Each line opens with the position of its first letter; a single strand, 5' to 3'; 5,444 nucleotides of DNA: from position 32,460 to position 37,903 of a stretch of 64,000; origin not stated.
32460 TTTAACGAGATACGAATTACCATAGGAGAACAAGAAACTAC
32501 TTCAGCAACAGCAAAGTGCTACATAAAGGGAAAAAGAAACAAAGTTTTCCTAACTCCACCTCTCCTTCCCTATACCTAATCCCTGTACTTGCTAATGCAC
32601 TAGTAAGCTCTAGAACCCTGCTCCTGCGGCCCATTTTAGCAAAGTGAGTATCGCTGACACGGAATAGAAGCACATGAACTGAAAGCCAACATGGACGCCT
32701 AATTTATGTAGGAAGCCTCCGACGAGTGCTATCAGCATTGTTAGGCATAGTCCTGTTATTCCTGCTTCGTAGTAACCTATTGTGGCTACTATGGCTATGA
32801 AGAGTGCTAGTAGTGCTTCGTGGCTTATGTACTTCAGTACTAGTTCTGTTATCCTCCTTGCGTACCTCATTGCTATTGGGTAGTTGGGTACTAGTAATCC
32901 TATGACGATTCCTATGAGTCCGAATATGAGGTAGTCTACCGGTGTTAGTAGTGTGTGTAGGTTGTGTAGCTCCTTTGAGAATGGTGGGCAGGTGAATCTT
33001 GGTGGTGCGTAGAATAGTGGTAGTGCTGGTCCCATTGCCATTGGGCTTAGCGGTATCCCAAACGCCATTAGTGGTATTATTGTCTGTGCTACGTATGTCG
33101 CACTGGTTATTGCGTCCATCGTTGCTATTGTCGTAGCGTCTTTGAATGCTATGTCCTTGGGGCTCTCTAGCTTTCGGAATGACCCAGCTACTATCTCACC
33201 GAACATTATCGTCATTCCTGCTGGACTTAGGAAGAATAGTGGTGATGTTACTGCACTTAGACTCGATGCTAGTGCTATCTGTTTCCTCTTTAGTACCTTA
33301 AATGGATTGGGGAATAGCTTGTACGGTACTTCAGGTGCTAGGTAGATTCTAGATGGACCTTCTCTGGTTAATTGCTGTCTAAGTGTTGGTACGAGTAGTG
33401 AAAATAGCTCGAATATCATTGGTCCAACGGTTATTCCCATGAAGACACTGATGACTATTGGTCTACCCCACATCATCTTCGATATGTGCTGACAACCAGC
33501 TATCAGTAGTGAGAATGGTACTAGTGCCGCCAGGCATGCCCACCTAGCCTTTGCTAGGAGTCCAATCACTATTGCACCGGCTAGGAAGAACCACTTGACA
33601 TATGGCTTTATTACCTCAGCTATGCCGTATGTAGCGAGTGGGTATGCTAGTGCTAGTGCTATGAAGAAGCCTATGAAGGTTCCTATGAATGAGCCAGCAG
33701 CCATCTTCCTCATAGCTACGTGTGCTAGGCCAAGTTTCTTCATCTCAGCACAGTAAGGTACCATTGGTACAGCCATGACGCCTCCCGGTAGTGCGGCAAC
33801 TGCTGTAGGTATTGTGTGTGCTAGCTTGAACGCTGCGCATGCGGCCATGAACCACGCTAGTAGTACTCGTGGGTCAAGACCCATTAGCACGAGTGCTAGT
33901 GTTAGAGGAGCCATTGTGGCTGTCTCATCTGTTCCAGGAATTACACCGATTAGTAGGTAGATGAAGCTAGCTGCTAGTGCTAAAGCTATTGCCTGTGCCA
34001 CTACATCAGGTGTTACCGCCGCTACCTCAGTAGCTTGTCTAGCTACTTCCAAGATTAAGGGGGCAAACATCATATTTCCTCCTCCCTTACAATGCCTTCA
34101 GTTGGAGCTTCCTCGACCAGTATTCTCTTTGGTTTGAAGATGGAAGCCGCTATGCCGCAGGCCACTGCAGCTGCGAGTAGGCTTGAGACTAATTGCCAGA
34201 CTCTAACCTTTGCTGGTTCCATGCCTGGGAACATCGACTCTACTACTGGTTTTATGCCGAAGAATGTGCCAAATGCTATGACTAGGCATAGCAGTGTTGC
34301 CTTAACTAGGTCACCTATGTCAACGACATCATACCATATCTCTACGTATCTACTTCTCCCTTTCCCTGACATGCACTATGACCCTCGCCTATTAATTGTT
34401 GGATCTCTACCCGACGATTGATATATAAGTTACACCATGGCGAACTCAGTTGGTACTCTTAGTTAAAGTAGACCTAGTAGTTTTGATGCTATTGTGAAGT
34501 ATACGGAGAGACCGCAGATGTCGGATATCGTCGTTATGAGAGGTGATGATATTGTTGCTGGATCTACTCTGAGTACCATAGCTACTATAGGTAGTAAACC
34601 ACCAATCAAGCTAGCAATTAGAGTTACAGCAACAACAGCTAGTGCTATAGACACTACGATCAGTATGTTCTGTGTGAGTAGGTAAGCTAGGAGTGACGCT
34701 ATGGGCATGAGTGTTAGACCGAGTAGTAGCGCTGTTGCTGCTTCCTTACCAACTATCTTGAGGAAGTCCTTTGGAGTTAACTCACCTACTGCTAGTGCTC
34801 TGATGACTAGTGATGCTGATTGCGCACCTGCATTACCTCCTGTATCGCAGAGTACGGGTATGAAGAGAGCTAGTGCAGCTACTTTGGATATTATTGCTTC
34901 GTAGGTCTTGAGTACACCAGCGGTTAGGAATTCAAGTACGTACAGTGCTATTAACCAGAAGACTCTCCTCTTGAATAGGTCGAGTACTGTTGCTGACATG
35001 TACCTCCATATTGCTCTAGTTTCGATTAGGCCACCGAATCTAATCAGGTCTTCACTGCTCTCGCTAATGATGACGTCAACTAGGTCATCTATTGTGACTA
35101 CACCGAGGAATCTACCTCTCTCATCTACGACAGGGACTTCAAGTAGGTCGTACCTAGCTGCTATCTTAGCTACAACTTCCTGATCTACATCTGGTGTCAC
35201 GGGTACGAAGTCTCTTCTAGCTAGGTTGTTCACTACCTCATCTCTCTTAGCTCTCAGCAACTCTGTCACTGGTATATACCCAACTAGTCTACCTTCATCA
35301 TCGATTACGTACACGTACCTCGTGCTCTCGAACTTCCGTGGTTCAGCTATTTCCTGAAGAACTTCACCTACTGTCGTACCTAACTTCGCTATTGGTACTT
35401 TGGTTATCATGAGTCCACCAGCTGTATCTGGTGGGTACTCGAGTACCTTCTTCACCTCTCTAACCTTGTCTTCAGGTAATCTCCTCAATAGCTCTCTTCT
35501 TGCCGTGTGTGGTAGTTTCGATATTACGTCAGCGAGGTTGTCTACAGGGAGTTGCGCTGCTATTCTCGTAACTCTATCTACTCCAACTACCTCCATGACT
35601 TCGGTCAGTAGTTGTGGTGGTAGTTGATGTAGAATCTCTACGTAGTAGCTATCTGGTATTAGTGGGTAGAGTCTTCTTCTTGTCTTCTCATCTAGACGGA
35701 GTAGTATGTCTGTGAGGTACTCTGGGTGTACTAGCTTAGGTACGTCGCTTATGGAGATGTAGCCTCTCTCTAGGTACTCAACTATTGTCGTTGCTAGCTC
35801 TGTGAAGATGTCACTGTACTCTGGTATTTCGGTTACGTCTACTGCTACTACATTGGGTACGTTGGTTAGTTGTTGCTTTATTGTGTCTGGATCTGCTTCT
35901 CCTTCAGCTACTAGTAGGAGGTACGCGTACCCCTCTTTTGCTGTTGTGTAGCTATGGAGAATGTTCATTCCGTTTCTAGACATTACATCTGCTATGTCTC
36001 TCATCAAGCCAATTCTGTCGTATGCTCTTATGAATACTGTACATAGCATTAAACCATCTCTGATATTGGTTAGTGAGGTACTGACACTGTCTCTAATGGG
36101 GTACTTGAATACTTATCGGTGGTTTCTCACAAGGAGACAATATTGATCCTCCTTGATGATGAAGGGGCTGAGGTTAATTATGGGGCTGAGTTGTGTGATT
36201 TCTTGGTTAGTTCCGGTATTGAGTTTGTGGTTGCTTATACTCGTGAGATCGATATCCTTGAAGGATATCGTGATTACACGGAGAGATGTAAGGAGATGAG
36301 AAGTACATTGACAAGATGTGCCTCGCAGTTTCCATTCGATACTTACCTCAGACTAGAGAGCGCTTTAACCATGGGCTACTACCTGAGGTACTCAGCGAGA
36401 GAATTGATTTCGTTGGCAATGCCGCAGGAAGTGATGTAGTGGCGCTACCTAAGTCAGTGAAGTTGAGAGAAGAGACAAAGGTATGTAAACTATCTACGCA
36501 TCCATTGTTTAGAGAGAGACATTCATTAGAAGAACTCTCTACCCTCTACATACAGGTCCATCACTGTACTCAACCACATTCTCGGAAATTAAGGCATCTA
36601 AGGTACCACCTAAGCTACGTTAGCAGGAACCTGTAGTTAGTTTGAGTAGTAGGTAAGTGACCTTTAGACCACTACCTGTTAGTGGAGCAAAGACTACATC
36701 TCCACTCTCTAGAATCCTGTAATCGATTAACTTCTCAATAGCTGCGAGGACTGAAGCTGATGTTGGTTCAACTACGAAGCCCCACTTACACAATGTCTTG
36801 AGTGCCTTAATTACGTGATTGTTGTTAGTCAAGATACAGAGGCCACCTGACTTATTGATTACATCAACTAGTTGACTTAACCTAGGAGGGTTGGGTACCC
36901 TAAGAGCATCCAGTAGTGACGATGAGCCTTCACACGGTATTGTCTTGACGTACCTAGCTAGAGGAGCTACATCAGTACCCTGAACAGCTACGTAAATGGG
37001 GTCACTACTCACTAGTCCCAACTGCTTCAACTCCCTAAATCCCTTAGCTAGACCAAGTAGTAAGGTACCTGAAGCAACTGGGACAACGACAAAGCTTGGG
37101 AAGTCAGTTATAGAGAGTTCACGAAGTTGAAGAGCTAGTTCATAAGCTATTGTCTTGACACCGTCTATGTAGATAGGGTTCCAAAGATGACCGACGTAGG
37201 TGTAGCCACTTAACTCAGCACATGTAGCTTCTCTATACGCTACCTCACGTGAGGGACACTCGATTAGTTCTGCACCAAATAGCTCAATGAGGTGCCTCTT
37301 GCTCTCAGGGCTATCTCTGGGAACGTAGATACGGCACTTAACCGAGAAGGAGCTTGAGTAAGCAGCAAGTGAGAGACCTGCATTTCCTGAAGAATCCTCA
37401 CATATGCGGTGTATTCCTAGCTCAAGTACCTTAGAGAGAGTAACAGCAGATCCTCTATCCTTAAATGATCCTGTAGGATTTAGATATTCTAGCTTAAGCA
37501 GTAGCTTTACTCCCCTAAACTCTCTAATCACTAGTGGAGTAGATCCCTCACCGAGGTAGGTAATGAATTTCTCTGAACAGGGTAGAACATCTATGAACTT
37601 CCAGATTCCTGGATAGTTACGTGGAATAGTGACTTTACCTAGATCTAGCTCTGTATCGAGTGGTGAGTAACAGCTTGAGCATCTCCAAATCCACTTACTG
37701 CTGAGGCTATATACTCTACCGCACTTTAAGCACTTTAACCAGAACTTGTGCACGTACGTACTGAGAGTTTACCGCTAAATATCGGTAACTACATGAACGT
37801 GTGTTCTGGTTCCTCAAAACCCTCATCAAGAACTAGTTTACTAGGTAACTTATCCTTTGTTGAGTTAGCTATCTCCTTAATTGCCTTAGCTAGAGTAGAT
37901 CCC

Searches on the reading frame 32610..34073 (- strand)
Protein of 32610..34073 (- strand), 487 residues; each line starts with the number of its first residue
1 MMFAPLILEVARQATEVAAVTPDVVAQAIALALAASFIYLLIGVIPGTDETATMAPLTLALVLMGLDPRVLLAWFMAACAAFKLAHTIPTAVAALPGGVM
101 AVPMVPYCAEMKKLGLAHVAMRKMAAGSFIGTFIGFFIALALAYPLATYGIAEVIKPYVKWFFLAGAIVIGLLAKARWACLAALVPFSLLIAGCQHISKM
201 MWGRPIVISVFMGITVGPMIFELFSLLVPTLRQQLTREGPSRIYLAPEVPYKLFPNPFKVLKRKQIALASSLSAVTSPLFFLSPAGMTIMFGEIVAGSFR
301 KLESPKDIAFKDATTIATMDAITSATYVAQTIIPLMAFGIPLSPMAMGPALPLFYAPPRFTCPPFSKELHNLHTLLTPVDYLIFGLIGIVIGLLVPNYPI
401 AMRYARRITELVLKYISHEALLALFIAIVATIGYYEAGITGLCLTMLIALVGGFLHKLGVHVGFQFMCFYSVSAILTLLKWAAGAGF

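Call 24: search_protein_families(library=pfam, proteins=[window:32610-34073:-], max_evalue=0.001)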
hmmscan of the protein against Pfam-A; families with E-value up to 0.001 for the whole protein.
window:32610-34073:- (487 aa): 1 family
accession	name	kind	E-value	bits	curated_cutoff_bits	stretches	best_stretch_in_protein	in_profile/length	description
PF01970.21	TctA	-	7.2e-22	78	28.9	1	30-462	2-418/423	Tripartite tricarboxylate transporter TctA family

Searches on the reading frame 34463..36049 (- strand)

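Call 24: search_protein_families(library=pfam, proteins=[window:34463-36049:-], max_evalue=0.001)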
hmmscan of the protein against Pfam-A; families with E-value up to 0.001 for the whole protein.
window:34463-36049:- (528 aa): 6 families
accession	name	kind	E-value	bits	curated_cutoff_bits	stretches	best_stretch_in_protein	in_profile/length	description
PF01769.21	MgtE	-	2.4e-32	112.2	27.6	1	397-520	1-125/125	Divalent cation transporter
PF03448.22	MgtE_N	-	3.4e-17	63.3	25.9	1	108-208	2-102/102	MgtE intracellular N domain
PF00571.33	CBS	-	9.8e-17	61.5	24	2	274-328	2-56/57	CBS domain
PF22629.2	ACT_AHAS_ss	-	5.5e-07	30.1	27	1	10-68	6-66/67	AHAS small subunit-like ACT domain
PF01842.31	ACT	-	7.4e-07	29.3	27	1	4-65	2-65/66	ACT domain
PF13291.12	ACT_4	-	0.00048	21.2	27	0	5-44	9-50/80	ACT domain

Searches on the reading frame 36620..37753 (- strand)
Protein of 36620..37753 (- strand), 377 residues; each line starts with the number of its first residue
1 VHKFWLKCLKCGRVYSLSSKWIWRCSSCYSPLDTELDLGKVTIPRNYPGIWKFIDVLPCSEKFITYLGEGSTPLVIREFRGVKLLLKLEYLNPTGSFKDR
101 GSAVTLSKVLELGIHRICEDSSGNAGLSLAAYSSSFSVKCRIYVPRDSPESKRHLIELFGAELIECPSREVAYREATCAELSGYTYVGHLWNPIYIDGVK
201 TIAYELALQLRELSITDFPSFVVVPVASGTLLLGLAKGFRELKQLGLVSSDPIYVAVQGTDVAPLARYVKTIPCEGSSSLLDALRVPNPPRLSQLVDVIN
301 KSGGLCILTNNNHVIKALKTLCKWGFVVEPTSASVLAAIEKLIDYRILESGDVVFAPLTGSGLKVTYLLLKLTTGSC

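Call 24: search_protein_families(library=pfam, proteins=[window:36620-37753:-], max_evalue=0.001)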
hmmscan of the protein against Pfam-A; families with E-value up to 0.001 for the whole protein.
window:36620-37753:- (377 aa): 1 family
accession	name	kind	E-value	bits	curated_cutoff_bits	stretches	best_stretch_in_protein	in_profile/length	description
PF00291.31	PALP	-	3e-59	201.2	35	1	67-360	3-295/295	Pyridoxal-phosphate dependent enzyme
